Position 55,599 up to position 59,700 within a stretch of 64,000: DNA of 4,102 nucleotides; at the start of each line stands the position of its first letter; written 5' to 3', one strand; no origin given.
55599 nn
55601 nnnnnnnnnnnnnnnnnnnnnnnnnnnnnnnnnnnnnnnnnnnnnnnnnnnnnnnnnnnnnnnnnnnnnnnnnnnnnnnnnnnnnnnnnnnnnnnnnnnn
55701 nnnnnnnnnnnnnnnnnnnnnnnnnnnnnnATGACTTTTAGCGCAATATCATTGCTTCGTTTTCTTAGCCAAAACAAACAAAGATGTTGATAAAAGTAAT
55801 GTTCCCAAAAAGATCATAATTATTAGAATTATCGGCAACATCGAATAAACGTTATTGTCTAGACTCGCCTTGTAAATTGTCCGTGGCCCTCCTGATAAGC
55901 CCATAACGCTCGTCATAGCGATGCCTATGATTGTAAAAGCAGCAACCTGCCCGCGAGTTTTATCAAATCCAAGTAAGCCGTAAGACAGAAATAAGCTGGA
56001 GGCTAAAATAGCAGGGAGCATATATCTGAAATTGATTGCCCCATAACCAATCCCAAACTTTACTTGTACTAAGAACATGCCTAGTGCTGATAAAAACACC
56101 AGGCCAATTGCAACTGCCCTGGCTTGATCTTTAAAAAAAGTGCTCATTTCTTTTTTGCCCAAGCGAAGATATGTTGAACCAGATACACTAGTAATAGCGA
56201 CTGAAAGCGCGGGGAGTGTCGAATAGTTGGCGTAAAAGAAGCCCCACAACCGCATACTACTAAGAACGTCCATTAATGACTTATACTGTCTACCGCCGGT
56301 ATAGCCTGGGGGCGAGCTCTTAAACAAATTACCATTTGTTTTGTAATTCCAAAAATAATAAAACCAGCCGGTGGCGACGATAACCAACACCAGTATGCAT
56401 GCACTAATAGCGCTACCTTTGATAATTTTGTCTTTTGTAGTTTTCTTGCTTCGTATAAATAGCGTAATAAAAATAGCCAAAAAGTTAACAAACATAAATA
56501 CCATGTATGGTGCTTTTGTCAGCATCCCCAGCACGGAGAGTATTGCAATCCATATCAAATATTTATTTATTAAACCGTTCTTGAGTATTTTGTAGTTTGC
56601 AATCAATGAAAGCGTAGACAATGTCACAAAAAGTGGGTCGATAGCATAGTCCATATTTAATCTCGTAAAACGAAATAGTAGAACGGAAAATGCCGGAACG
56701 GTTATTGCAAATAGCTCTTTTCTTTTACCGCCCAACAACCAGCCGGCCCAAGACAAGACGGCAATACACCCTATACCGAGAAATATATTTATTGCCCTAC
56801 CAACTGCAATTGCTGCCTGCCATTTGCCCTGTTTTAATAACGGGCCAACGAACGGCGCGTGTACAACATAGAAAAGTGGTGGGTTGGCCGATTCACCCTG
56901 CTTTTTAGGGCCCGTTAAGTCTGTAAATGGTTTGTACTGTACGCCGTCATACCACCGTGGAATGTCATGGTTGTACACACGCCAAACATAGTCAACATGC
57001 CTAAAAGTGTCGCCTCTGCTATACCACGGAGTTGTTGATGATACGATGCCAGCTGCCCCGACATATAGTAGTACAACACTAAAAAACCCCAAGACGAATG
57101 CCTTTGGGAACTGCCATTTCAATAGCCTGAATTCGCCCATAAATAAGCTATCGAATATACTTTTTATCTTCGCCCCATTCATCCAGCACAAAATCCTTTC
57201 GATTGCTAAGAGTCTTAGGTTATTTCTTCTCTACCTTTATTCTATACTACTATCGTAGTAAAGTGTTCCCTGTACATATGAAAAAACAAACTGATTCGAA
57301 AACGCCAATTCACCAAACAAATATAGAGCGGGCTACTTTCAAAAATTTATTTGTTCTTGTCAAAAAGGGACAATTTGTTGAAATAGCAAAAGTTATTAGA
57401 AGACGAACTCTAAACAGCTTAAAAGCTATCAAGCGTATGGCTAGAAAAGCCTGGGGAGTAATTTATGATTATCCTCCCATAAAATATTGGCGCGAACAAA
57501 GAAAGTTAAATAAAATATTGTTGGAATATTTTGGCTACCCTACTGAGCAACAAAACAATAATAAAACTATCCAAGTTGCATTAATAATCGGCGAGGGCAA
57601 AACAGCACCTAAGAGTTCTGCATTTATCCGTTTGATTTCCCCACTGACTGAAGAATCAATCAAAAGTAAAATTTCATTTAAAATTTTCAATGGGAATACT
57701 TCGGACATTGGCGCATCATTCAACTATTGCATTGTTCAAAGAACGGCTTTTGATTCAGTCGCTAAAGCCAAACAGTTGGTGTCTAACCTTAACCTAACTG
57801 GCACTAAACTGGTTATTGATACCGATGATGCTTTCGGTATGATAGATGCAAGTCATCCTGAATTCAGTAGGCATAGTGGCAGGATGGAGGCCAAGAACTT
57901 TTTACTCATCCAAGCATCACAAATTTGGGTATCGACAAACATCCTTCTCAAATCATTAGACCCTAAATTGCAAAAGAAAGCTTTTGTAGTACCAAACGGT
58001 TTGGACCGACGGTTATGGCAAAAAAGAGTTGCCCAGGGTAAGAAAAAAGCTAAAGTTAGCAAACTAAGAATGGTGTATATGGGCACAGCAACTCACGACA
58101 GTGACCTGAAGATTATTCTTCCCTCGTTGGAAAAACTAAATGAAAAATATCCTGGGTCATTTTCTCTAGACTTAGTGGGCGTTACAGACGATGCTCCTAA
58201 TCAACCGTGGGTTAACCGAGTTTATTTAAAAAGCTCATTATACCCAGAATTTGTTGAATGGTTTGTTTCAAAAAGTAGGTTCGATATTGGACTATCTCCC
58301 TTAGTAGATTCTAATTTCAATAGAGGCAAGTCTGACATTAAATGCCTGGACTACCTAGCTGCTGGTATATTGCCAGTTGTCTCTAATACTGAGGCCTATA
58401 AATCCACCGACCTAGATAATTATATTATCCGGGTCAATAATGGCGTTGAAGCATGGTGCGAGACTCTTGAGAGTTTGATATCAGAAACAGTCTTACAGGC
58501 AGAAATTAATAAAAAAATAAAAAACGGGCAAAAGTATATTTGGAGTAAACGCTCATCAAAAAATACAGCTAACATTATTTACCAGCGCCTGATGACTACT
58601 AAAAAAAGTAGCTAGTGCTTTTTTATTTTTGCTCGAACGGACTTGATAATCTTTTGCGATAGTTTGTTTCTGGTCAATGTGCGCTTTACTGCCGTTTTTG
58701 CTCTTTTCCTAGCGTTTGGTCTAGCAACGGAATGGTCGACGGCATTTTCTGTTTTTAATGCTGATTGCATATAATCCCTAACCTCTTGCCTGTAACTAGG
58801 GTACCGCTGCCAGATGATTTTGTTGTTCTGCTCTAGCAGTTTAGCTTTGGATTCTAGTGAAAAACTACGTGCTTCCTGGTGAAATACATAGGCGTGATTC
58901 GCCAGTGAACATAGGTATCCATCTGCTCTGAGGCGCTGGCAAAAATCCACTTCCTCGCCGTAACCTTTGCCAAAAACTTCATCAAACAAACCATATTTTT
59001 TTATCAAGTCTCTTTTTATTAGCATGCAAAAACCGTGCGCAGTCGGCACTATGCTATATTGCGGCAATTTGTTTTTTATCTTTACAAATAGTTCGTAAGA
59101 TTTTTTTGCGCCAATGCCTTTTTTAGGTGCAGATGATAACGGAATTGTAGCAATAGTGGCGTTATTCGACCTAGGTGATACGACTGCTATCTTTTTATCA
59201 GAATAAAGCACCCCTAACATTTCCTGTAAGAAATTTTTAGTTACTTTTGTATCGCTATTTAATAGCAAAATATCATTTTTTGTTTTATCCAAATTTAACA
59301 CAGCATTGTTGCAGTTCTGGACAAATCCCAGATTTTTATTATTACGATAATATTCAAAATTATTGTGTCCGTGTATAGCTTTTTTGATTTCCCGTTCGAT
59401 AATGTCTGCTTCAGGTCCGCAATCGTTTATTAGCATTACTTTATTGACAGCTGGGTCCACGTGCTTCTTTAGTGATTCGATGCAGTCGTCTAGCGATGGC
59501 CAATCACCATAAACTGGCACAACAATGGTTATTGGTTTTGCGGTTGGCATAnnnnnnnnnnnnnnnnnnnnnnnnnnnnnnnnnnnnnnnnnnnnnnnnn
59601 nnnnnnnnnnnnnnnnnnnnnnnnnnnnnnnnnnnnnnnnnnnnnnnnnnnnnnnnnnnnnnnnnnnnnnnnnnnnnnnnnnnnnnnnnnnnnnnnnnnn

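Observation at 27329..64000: About 37-kb contiguous envelope glycopolymer locus resembling streptococcal rhamnose-polysaccharide (RGP/GAC-type) logic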

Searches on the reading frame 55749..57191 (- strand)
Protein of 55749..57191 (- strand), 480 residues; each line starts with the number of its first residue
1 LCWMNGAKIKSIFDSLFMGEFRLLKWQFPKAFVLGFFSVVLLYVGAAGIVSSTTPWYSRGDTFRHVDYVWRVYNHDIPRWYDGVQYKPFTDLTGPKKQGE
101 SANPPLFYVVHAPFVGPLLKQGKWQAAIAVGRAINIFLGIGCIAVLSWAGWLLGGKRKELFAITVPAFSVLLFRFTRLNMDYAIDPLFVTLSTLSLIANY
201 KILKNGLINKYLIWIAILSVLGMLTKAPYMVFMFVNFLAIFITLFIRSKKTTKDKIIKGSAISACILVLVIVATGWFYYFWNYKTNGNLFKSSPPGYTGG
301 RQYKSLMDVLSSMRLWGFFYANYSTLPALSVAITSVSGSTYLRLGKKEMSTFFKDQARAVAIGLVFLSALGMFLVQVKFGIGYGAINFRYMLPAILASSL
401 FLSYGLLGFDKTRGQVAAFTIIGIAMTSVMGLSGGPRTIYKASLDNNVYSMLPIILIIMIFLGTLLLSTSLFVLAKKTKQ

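Call 5: search_protein_families(library=pfam, proteins=[window:55749-57191:-])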
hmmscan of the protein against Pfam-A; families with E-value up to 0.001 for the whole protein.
window:55749-57191:- (480 aa): 0 families

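Call 6: search_protein_families(library=pfam, proteins=[window:55749-57191:-], max_evalue=1)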
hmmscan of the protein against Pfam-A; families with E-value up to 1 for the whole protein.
window:55749-57191:- (480 aa): 0 families

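Call 10: search_protein_families(library=ncbifam, proteins=[window:55749-57191:-], max_evalue=0.01)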
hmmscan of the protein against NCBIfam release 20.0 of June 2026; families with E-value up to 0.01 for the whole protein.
window:55749-57191:- (480 aa): 0 families

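Call 22: find_homologous_proteins(query=window:55749-57191:-)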
Query window:55749-57191:- (480 aa): 38 proteins with E <= 0.001 among 8000 candidates.
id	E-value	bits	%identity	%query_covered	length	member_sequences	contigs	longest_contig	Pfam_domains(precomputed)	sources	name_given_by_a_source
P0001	5.1e-288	974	91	99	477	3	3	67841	-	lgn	-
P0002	2.8e-274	929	87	99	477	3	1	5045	-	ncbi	-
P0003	4.8e-253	859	79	99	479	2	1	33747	-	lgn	-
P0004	1.2e-152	527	53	96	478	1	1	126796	-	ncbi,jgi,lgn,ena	-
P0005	3.3e-151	523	51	97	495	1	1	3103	-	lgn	-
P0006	1.1e-149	518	51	96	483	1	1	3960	-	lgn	-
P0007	4.8e-145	502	50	96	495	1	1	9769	-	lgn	-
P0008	4.3e-144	499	53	94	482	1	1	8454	-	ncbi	-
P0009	5.4e-140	486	48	95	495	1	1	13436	-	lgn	-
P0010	2.3e-137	477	48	98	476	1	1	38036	-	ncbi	-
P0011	3.4e-136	473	48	95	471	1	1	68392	-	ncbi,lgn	-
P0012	1.8e-133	464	49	94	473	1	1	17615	-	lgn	-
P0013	1.9e-130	454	45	99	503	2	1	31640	-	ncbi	-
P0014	1.8e-128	448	47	94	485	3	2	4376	-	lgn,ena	-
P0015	4.8e-128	446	47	93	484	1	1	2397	-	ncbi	-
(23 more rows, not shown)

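Call 26: search_solved_structures(query=A1, max_evalue=1)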
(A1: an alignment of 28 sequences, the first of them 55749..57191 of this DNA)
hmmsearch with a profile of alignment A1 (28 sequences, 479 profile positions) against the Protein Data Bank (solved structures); distinct sequences matched with E-value up to 1: 0.

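Call 28: predict_structure(alignment_id=A1)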
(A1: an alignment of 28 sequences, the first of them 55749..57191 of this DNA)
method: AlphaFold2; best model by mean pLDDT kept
length: 480 residues; sequences in the alignment: 28
mean_pLDDT: 91.5   pTM: 0.92
mean pLDDT of the five models: 91.5, 90.7, 90.4, 89.9, 89.1
residues with pLDDT >= 90: 343; 70-90: 118; 50-70: 16; < 50: 3
segments of 3 or more residues with pLDDT < 50: none
pLDDT, mean of each block of 10 residues (from residue 1): 68 89 91 97 96 83 92 92 92 88 91 96 94 95 98 94 97 90 89 98 97 97 93 98 95 97 97 89 68 75 93 91 91 93 89 93 97 93 87 93 93 93 93 90 92 95 97 79
secondary structure, 60 per line:
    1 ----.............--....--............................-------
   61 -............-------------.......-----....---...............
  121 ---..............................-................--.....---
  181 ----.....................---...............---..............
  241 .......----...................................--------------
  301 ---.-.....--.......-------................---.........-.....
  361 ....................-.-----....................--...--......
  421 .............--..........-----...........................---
elements in order: H5-17 E20-23 E26-29 H30-53 H62-73 H87-93 H99-102 H106-120 H124-153 H155-170 H173-177 H185-205 H209-223 H227-247 H252-286 H306-310 H313-319 H327-342 H346-354 H356-380 H388-407 H415-433 H436-445 H451-477

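Call 32: fold_search(model_id=the predicted structure, library=pdb)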
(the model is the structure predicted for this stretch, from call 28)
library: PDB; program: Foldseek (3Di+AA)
matches with E <= 10: 625; with E <= 0.001: 5
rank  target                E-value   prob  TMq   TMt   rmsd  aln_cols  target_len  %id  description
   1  5f15                  2.6e-05  1.00  0.43  0.39  12.9       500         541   12  Crystal Structure of ArnT from Cupriavidus metallidurans bound to Undecaprenyl phosphate (released 2016-02-17)
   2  5ezm                  5.3e-05  1.00  0.43  0.39  13.1       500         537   14  Crystal Structure of ArnT from Cupriavidus metallidurans in the apo state (released 2016-02-17)
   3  9i5k_A                1.1e-04  1.00  0.55  0.54   6.9       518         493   14  Structure of the Chaetomium thermophilum Pmt4 homodimer (C2 symmetry) (released 2025-12-24)
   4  6gxc_A                5.3e-04  1.00  0.43  0.31  10.0       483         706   12  Bacterial oligosaccharyltransferase PglB in complex with an inhibitory peptide and a reactive lipid-linked oligosaccha (released 2018-11-14)
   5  5ogl_A                6.0e-04  1.00  0.42  0.30  10.3       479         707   11  Structure of bacterial oligosaccharyltransferase PglB in complex with an acceptor peptide and an lipid-linked oligosac (released 2017-10-25)
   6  7e9s_A                1.2e-03  1.00  0.45  0.27  12.9       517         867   14  Archaeal oligosaccharyltransferase AglB from Archaeoglobus fulgidus in complex with an inhibitory peptide and a dolich (released 2021-09-08)
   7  5gmy_A                1.2e-03  1.00  0.42  0.26  15.3       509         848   13  Crystal structure of the Archaeoglobus fulgidus oligosaccharyltransferase (O29867_ARCFU) tethered with an acceptor pep (released 2017-02-01)
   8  9s6t_A                1.3e-03  1.00  0.46  0.46   7.3       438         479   10  Ternary cryo-EM structure of chicken ALG12 with Dol25-PP-GlcNAc2Man7, Dol25-P-Man, and Fab (released 2026-03-18)
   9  3waj                  1.4e-03  1.00  0.43  0.28  15.7       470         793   12  Crystal structure of the Archaeoglobus fulgidus oligosaccharyltransferase (O29867_ARCFU) complex with Zn and sulfate (released 2013-10-30)
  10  9dlh                  2.2e-03  1.00  0.45  0.37   8.3       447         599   13  donor substrate analog-bound AftB (released 2025-06-25)
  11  9s6r_A                2.4e-03  1.00  0.44  0.52  10.9       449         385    9  Ternary cryo-EM structure of yeast ALG3 with Dol25-PP-GlcNAc2Man5, Dol25-P-Man, and Fab (released 2026-03-18)
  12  7oci_F                2.4e-03  1.00  0.36  0.29  16.1       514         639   12  Cryo-EM structure of yeast Ost6p containing oligosaccharyltransferase complex (released 2022-02-16)
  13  6zgs_A                3.1e-03  0.54  0.12  0.13  24.7       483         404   10  Crystal structure of a MFS transporter with bound 3-phenylpropanoic acid at 2.39 Angstroem resolution (released 2021-10-20)
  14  3rce_A                4.1e-03  1.00  0.42  0.31  10.2       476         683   12  Bacterial oligosaccharyltransferase PglB (released 2011-06-15)
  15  9s6u_A                5.3e-03  1.00  0.45  0.40   7.7       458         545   12  Ternary cryo-EM structure of human ALG9 with Dol25-PP-GlcNAc2Man8, Dol25-P-Man and Fab (released 2026-03-18)
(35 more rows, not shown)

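Call 72: search_protein_representatives(alignment_id=A1)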
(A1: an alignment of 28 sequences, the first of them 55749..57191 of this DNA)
Query: 28 sequences, 479 profile positions. Proteins with E-value up to 0.001 (for the whole library): 645; up to 1e-10: 336; up to 1e-30: 163. The best 150 are listed.
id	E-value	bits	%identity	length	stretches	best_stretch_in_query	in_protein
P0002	3.6e-208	708.8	-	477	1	7-476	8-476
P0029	4.7e-191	652.4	-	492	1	8-477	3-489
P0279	1.5e-181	621.0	-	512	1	6-475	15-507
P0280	1.1e-179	614.8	-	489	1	11-475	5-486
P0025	1.8e-178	610.9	-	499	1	8-477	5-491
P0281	1.3e-177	608.0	-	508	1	7-476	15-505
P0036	1.3e-174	598.1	-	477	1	18-477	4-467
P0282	3.8e-170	583.4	-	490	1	6-477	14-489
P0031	2.8e-169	580.5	-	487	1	11-474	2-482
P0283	2.6e-166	570.7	-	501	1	8-476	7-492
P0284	1.5e-164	565.0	-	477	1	16-476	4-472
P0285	4.5e-164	563.3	-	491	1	11-477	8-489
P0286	1.9e-153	528.3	-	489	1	17-470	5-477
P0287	1.4e-150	518.8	-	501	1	10-470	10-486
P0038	1.8e-121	422.9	-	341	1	142-477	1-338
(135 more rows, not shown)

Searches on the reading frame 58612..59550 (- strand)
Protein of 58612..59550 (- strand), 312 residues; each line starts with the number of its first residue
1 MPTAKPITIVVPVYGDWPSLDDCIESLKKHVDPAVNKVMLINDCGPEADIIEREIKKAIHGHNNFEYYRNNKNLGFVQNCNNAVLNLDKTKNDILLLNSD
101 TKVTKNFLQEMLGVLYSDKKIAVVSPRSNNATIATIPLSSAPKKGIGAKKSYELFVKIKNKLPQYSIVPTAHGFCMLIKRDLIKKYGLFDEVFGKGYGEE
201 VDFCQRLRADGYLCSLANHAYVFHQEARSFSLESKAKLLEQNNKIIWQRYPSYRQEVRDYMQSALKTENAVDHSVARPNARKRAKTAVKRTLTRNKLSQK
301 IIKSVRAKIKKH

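Call 5: search_protein_families(library=pfam, proteins=[window:58612-59550:-])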
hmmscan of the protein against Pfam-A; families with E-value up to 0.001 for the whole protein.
window:58612-59550:- (312 aa): 4 families
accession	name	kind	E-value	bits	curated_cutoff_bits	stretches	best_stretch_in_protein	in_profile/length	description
PF00535.33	Glycos_transf_2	-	6.5e-16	59.1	23.3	1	8-187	1-168/168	Glycosyl transferase family 2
PF13641.12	Glyco_tranf_2_3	-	5e-07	30.4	27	1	6-232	2-219/230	Glycosyltransferase like family 2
PF13506.12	Glyco_transf_21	-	0.00036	20.5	21.7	0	78-222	17-152/174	Glycosyl transferase family 21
PF13632.12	Glyco_trans_2_3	-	0.00052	20.3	27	0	94-235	2-129/198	Glycosyl transferase family group 2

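Call 10: search_protein_families(library=ncbifam, proteins=[window:58612-59550:-], max_evalue=0.01)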
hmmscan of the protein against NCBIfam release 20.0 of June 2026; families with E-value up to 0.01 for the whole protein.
window:58612-59550:- (312 aa): 7 families
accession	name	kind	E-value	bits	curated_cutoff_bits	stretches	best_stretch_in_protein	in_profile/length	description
NF038299.1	EPS_HpsN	equivalog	6.7e-09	35.1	425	1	7-225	3-221/317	hormogonium polysaccharide biosynthesis glycosyltransferase HpsN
TIGR03965.1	mycofact_glyco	equivalog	8.5e-09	34.8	280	1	4-226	73-282/467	mycofactocin biosynthesis glycosyltransferase MftF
NF041875.1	EPS_EpsD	equivalog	1.7e-07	30.9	370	1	8-290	2-276/325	exopolysaccharide biosynthesis glycosyltransferase EpsD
TIGR01556.1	rhamnosyltran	subfamily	3.3e-05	23.2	200.55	1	25-224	11-200/281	rhamnosyltransferase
TIGR03111.1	glyc2_xrt_Gpos1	hypoth_equivalog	0.00022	20.2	363.95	1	7-123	51-164/439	TIGR03111 family XrtG-associated glycosyltransferase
TIGR03937.1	PgaC_IcaA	equivalog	0.00097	18.2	422.3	1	4-127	44-164/407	poly-beta-1,6-N-acetyl-D-glucosamine synthase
TIGR04283.1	glyco_like_mftF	equivalog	0.001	18.7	182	0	175-250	140-209/221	TIGR04283 family arsenosugar biosynthesis glycosyltransferase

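Call 52: search_solved_structures(query=window:58612-59550:-, max_evalue=0.01)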
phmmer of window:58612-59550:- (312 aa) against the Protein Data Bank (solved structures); distinct sequences matched with E-value up to 0.01: 0.
